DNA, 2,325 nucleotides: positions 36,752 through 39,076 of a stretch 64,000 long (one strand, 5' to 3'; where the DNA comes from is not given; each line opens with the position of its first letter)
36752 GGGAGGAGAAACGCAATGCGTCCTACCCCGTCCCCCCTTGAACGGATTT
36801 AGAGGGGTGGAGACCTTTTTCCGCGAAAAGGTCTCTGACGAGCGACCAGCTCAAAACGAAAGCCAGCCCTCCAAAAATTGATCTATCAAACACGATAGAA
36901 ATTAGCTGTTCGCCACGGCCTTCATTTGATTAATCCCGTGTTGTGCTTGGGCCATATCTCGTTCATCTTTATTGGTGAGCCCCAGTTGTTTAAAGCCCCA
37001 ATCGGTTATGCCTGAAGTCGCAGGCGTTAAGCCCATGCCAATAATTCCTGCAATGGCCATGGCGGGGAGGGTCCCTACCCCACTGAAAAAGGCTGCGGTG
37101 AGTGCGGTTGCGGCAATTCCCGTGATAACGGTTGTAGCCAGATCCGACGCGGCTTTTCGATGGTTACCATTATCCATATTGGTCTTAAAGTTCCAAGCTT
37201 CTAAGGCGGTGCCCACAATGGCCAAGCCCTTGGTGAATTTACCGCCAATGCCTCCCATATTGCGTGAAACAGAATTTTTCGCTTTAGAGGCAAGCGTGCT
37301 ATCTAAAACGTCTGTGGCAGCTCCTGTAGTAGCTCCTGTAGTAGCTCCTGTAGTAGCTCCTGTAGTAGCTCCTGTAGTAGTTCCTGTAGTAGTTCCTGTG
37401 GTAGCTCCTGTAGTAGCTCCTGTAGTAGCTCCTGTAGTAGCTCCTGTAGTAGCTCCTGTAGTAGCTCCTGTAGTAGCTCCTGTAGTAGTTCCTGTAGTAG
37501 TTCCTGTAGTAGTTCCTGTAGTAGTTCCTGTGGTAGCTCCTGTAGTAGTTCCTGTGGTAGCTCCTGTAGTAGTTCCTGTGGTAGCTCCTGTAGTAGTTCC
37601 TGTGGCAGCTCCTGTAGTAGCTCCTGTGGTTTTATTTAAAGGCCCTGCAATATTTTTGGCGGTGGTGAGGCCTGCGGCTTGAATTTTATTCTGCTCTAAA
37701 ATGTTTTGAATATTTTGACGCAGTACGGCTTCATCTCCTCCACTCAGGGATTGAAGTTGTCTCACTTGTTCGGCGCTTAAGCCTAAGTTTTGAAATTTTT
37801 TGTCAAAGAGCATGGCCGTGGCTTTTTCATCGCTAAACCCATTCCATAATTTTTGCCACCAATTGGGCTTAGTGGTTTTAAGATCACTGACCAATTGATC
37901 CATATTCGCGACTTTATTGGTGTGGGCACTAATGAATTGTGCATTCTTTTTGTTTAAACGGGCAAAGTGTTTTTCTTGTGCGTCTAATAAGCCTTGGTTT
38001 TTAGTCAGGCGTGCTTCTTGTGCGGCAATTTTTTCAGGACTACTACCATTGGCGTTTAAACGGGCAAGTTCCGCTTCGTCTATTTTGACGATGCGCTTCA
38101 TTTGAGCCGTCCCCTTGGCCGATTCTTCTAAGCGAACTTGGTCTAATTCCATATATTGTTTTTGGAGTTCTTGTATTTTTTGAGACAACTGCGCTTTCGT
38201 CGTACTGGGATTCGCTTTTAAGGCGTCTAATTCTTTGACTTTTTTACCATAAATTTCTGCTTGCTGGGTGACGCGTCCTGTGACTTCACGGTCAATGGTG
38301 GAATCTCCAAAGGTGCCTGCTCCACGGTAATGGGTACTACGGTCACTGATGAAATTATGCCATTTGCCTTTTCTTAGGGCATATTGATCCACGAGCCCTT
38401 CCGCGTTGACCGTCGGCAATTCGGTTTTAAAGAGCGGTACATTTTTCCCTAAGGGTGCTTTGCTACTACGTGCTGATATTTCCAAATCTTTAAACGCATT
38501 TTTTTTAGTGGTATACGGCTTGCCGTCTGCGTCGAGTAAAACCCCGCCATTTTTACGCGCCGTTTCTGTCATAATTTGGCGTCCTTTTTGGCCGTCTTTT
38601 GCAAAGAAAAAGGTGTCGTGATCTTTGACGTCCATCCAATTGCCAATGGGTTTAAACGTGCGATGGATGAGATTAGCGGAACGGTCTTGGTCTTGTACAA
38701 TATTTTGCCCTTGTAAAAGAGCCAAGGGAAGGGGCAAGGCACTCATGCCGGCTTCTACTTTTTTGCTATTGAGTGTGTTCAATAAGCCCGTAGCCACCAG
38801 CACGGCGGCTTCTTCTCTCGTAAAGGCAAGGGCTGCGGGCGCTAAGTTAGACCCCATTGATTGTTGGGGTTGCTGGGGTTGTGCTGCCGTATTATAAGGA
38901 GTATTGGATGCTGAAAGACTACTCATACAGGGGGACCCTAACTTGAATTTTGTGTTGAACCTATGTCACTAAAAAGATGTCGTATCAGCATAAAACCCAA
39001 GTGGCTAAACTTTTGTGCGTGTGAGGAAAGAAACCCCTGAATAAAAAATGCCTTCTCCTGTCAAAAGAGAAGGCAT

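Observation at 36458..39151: tRNA-flanked islet encoding a Thr-Gly repeat protein with a bilobed hydrophobic C-terminus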

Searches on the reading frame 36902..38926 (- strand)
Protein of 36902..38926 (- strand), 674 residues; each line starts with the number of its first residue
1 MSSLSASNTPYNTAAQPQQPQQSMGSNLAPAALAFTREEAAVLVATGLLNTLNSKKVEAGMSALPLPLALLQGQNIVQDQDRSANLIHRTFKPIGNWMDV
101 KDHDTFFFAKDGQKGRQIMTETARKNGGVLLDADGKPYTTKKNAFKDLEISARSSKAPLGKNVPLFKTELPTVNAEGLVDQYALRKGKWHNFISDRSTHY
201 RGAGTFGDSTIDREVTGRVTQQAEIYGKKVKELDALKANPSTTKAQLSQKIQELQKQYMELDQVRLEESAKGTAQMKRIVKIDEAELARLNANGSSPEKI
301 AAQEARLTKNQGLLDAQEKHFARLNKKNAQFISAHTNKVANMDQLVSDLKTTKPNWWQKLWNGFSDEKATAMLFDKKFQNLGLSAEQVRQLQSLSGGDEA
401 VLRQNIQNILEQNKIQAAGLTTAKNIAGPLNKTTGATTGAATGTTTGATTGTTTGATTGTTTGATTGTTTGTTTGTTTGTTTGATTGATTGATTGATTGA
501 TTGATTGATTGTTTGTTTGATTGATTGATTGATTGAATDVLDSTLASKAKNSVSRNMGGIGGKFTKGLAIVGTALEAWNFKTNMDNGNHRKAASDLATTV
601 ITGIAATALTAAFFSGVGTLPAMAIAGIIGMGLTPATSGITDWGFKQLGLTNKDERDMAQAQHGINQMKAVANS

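Call 6: search_protein_families(library=pfam, proteins=[window:36902-38926:-], max_evalue=1)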
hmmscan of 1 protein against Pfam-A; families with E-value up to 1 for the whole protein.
window:36902-38926:- (674 aa): 5 families
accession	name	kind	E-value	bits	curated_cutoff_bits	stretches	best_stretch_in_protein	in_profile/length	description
PF13441.11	Gly-zipper_YMGG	-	0.0027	17.8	28.9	1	435-475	2-43/45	YMGG-like Gly-zipper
PF13436.11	Gly-zipper_OmpA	-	0.0089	16.2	27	3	475-513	3-42/44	Glycine-zipper domain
PF23353.1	BBS2_hp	-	0.044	14.3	27.7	1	301-351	41-88/98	BBS2 hairpin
PF09278.17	MerR-DNA-bind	-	0.57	11.3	25.4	0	244-265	38-59/65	MerR, DNA binding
PF12009.13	Telomerase_RBD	-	0.63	10.6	25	1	317-361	21-63/133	Telomerase ribonucleoprotein complex - RNA binding domain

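Call 7: search_protein_families(library=ncbifam, proteins=[window:36902-38926:-], max_evalue=1)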
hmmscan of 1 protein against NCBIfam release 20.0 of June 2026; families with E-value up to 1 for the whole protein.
window:36902-38926:- (674 aa): 6 families
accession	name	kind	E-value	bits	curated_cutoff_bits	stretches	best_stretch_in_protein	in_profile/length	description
NF033849.1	ser_rich_anae_1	subfamily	2.6e-06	25.1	650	1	417-564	244-399/1163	serine-rich protein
NF043058.1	T4SS_LegC2C7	subfamily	0.007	15.4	350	1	213-279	181-246/348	LegC2/C7 family Dot/Icm T4SS effector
NF009925.1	PRK13386.1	equivalog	0.0096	15.2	192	0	484-484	75-75/228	flagellar assembly protein FliH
NF004270.2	PRK05687.2-1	equivalog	0.033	13.8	180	0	484-488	47-51/223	flagellar assembly protein FliH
NF004267.1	PRK05687.1-3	equivalog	0.034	13.3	293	2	494-530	78-114/266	flagellar assembly protein FliH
NF053611.1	YiaD_Gzip_OmpA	equivalog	0.43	10.2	175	0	590-630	19-64/206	YiaD family glycine zipper/OmpA-like lipoprotein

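Call 9: find_homologous_proteins(query=window:36902-38926:-, max_evalue=0.001)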
Query window:36902-38926:- (674 aa): 20 proteins with E <= 0.001 among 8000 candidates.
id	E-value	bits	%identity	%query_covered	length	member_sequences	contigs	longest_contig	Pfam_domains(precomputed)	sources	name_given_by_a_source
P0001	2.0e-14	71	-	-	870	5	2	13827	PF02837.25,PF02836.24,PF00703.28,PF18565.8,PF22666.3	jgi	jgi:beta-galactosidase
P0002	1.3e-12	65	43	8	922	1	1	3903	PF17764.7,PF00270.36,PF00271.38,PF18319.8,PF04851.22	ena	-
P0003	8.5e-9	53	-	-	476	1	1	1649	PF06452.17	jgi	-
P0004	6.3e-8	50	-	-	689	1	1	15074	PF00263.27,PF07719.24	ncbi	ncbi:MAG: hypothetical protein ACR2IV_10440 [Bryobacteraceae bacterium]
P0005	8.3e-7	46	40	7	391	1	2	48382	-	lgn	-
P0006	1.0e-6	46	69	2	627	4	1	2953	-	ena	-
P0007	3.8e-6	44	-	-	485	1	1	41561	-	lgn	-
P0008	4.0e-6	44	57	15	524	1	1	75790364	PF06701.20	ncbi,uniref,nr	ncbi:uncharacterized protein LOC127856260 isoform X4 [Dreissena polymorpha]|uniref:uncharacterized p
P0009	1.1e-5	42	-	-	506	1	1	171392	PF13433.13,PF13458.13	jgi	jgi:ABC-type branched-subunit amino acid transport system substrate-binding protein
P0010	2.8e-5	41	-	-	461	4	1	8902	PF04389.23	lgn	-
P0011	3.0e-5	41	-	-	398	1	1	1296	-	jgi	-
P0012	3.3e-5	41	-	-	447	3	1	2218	PF04203.19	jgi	-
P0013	3.6e-5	41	-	-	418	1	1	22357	PF13676.12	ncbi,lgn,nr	ncbi:MAG: toll/interleukin-1 receptor domain-containing protein [Planctomycetes bacterium]|nr:toll/i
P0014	5.2e-5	40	-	-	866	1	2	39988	PF07995.18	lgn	-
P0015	6.3e-5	40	-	-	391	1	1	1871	-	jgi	jgi:hypothetical protein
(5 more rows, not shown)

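Call 37: predict_structure(alignment_id=A3)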
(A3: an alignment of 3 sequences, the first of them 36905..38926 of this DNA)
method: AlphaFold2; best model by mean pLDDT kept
length: 674 residues; sequences in the alignment: 3
mean_pLDDT: 34.9   pTM: 0.25
mean pLDDT of the five models: 34.9, 34.2, 33.9, 33.4, 32.9
residues with pLDDT >= 90: 0; 70-90: 29; 50-70: 104; < 50: 541
segments of 3 or more residues with pLDDT < 50: 1-218, 331-350, 353-385, 411-674
pLDDT, mean of each block of 10 residues (from residue 1): 23 22 24 24 24 24 24 23 23 21 23 24 25 30 25 24 22 23 24 23 25 39 56 61 56 57 60 64 77 82 73 64 53 38 45 40 41 46 49 57 54 37 26 25 24 25 25 27 28 27 26 26 26 28 27 24 26 30 34 31 30 26 26 26 30 37 35 29
secondary structure, 60 per line:
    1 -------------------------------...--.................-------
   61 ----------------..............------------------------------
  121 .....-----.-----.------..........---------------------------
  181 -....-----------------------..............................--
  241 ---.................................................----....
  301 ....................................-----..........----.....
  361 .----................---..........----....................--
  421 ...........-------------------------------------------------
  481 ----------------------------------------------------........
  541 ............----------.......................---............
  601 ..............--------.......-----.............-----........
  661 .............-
elements in order (helices of 4 or more, strands of 3 or more residues): H37-53 H77-90 H121-125 H144-153 H182-185 H209-238 H244-292 H297-336 H342-351 H356-361 H366-381 H385-394 H399-418 H421-431 H533-552 H563-585 H589-614 H623-629 H635-647 H653-673

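Call 38: search_protein_representatives(alignment_id=A3)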
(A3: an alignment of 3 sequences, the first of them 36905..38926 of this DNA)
Query: 3 sequences, 703 profile positions. Proteins with E-value up to 0.001 (for the whole library): 9; up to 1e-10: 8; up to 1e-30: 5. The best 9 are listed.
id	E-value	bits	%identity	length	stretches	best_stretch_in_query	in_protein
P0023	1.2e-247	840.6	-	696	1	1-702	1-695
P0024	5.2e-73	263.3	-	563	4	549-702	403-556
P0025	1.3e-56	209.1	-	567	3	557-700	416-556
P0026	2.7e-39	151.8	-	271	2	545-700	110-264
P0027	3.9e-36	141.4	-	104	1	599-702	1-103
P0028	1.2e-16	77.0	-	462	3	352-547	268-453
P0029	4.2e-16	75.2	-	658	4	550-676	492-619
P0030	4.1e-14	68.6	-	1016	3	437-701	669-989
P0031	7.6e-05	38.0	-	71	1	646-701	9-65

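Call 47: list_cluster_members(proteins=[P0023, P0024, P0025, P0026, P0027, P0028, P0029, P0030, P0031, window:36905-38926:-])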
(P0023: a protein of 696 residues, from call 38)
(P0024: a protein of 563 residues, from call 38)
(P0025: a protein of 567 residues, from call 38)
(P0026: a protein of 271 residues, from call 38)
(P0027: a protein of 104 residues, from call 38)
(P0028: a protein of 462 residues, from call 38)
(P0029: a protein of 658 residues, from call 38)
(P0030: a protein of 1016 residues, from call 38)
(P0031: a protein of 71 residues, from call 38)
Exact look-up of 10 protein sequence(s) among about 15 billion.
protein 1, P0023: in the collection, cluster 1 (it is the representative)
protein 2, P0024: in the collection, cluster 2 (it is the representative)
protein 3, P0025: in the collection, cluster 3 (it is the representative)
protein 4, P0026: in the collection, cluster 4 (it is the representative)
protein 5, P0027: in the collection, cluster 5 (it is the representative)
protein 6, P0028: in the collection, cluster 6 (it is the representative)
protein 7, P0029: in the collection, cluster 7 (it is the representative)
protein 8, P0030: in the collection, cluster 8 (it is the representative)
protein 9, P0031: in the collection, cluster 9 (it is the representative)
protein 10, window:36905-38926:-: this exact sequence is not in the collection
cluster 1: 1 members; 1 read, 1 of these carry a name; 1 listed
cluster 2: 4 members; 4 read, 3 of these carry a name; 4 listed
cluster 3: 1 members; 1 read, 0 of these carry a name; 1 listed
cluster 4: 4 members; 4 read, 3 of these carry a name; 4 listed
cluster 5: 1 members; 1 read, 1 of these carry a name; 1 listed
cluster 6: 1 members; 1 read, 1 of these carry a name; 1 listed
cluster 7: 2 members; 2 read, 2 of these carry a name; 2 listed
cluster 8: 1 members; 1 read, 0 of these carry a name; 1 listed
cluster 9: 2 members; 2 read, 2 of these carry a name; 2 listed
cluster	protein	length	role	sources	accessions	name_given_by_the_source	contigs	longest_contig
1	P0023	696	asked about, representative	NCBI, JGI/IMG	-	hypothetical protein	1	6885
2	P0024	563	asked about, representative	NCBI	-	-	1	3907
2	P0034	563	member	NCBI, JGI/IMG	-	hypothetical protein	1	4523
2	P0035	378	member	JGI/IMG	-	hypothetical protein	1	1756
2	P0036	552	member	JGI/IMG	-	hypothetical protein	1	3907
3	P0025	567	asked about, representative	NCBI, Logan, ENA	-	-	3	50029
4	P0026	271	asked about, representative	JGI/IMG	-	hypothetical protein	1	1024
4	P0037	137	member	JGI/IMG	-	hypothetical protein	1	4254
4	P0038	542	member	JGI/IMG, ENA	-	response regulator of citrate/malate metabolism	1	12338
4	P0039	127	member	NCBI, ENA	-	-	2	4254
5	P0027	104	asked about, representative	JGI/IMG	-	hypothetical protein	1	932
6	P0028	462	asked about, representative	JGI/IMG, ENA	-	hypothetical protein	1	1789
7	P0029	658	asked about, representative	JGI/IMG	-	hypothetical protein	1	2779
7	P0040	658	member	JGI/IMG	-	hypothetical protein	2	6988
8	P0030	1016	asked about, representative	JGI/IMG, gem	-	-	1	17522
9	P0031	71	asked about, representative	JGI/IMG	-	hypothetical protein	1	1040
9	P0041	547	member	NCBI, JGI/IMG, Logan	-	hypothetical protein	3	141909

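Call 48: find_encoding_contigs(protein=P0027, flank=10000, max_places=4)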
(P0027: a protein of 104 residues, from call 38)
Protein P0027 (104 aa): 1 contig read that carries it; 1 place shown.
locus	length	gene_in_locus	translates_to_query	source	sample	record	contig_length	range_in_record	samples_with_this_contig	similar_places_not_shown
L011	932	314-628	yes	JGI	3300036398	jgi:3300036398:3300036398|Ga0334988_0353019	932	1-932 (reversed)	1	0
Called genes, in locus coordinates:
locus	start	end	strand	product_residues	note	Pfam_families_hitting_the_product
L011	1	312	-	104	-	?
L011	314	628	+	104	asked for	-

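Call 49: find_encoding_contigs(protein=P0041, flank=10000, max_places=3)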
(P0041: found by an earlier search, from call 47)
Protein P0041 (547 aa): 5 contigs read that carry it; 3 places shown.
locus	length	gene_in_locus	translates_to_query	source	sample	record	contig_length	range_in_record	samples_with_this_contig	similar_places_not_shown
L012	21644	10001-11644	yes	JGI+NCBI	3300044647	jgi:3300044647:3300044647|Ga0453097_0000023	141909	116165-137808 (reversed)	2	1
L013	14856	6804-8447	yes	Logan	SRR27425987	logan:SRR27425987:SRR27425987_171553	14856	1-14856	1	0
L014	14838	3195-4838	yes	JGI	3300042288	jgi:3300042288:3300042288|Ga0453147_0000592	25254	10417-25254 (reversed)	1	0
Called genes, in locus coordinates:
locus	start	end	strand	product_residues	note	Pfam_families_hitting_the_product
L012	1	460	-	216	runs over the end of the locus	-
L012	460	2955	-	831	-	PF13588:HSDR_N_2 (weak), PF00270:DEAD, PF04851:ResIII, PF18766:SWI2_SNF2, PF00271:Helicase_C (weak), PF08463:EcoEI_R_C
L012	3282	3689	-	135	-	-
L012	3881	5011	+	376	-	PF02096:60KD_IMP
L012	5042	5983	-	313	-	-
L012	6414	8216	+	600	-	PF01743:PolyA_pol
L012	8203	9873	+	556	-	PF01554:MatE (faint), PF03023:MurJ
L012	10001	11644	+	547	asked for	-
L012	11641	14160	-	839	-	PF01588:tRNA_bind, PF03483:B3_4, PF03484:B5, PF17759:tRNA_synthFbeta, PF03147:FDX-ACB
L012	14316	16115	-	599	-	PF05833:NFACT_N, PF05670:NFACT-R_1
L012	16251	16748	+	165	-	PF03330:DPBB_1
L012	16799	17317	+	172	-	PF03692:CxxCxxCC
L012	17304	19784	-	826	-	-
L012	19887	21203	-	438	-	PF04551:GcpE, PF26540:GcpE_C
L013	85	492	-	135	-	-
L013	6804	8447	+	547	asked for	-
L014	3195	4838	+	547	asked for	-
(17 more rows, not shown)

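Call 55: find_encoding_contigs(protein=P0025, flank=10000, max_places=2)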
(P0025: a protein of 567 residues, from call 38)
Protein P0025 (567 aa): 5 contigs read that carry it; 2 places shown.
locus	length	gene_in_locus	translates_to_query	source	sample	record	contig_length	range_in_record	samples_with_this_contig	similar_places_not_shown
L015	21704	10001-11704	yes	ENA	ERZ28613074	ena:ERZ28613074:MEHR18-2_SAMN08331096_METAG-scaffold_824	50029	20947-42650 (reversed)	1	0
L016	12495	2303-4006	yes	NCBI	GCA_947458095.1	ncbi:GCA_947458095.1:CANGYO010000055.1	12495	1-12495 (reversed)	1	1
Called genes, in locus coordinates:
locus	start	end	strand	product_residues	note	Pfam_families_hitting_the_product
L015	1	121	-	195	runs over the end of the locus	PF02675:AdoMet_dc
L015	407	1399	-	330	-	PF13793:Pribosyltran_N, PF00156:Pribosyltran, PF14572:Pribosyl_synth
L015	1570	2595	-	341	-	PF03061:4HBT (weak)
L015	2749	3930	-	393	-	-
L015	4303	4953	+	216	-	-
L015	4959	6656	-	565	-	PF00072:Response_reg, PF00512:HisKA, PF02518:HATPase_c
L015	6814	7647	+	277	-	PF00625:Guanylate_kin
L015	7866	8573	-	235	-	-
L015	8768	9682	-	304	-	PF02091:tRNA-synt_2e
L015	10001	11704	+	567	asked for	-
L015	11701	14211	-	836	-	PF01588:tRNA_bind, PF03483:B3_4, PF03484:B5, PF17759:tRNA_synthFbeta, PF03147:FDX-ACB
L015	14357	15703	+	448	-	PF00289:Biotin_carb_N, PF02222:ATP-grasp (weak), PF02786:CPSase_L_D2, PF07478:Dala_Dala_lig_C, PF02785:Biotin_carb_C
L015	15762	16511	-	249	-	-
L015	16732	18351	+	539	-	PF02878:PGM_PMM_I, PF02879:PGM_PMM_II, PF02880:PGM_PMM_III, PF00408:PGM_PMM_IV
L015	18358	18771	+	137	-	PF04134:DCC1-like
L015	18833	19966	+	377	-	PF05496:RuvB_N, PF00004:AAA, PF07728:AAA_5, PF17864:AAA_lid_4, PF05491:WHD_RuvB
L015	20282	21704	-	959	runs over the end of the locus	PF20464:MmeI_N, PF20465:MmeI_hel, PF02384:N6_Mtase (faint), PF20473:MmeI_Mtase, PF07669:Eco57I, PF20466:MmeI_TRD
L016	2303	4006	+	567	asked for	-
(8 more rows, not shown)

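Call 56: find_encoding_contigs(protein=P0030, flank=10000, max_places=2)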
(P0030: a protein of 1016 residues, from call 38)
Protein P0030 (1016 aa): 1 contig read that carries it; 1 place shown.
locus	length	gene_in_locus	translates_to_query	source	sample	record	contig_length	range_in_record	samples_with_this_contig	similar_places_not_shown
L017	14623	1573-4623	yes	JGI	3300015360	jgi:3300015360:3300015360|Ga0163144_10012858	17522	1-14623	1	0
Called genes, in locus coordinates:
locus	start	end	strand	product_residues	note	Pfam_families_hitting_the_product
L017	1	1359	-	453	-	?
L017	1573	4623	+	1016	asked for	-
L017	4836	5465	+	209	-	PF00440:TetR_N, PF16925:TetR_C_13, PF21993:TetR_C_13_2 (weak)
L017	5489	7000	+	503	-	PF02321:OEP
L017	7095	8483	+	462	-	PF25917:BSH_RND, PF25973:BSH_CzcB, PF25881:HH_YBHG (weak)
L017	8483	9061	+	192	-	PF06414:Zeta_toxin, PF13671:AAA_33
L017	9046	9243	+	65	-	-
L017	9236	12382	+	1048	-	PF00873:ACR_tran, PF03176:MMPL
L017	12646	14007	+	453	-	PF02481:DNA_processg_A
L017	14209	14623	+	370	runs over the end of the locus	PF05159:Capsule_synth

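Call 58: find_related_loci(query=A5, collection=metagenome_contigs, flank=6000)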
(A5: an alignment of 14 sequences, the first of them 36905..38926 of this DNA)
Query A5 (674 aa) in metagenome_contigs; peptide patterns used: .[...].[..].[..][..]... (x = any residue, [..] = any of these).
24 stretches matched a pattern; 1 encode a relative of the query (tblastn E <= 1e-3); 1 distinct loci.
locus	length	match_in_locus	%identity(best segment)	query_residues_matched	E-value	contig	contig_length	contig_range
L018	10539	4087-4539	30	535-672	1e-12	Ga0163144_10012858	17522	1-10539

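Call 59: predict_structure(alignment_id=A5)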
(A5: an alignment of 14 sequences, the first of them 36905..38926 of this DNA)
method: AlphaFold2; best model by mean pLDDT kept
length: 674 residues; sequences in the alignment: 14
mean_pLDDT: 51.8   pTM: 0.54
mean pLDDT of the five models: 51.8, 50.8, 50.0, 49.2, 47.4
residues with pLDDT >= 90: 21; 70-90: 203; 50-70: 81; < 50: 369
segments of 3 or more residues with pLDDT < 50: 1-91, 140-164, 188-214, 360-362, 432-535, 556-674
pLDDT, mean of each block of 10 residues (from residue 1): 30 31 29 34 34 27 28 30 42 64 77 75 72 74 42 36 63 85 61 34 30 55 77 79 80 79 81 81 89 90 92 90 84 70 75 62 59 67 69 79 83 77 64 36 30 30 28 30 31 28 29 29 30 50 68 47 29 30 36 31 26 24 24 26 32 37 35 32
secondary structure, 60 per line:
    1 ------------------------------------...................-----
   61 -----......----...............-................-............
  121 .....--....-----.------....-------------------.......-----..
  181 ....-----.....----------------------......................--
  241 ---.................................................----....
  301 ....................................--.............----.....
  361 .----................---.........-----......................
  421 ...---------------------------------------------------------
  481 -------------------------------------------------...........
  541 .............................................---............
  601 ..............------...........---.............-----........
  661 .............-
elements in order (helices of 4 or more, strands of 3 or more residues): H37-55 H66-71 H76-90 H92-107 H109-125 E128-131 H144-147 E167-173 E179-184 H190-194 H217-238 H244-292 H297-336 H339-351 H356-361 H366-381 H385-393 H399-423 H530-585 H589-614 H621-631 H635-647 H653-673
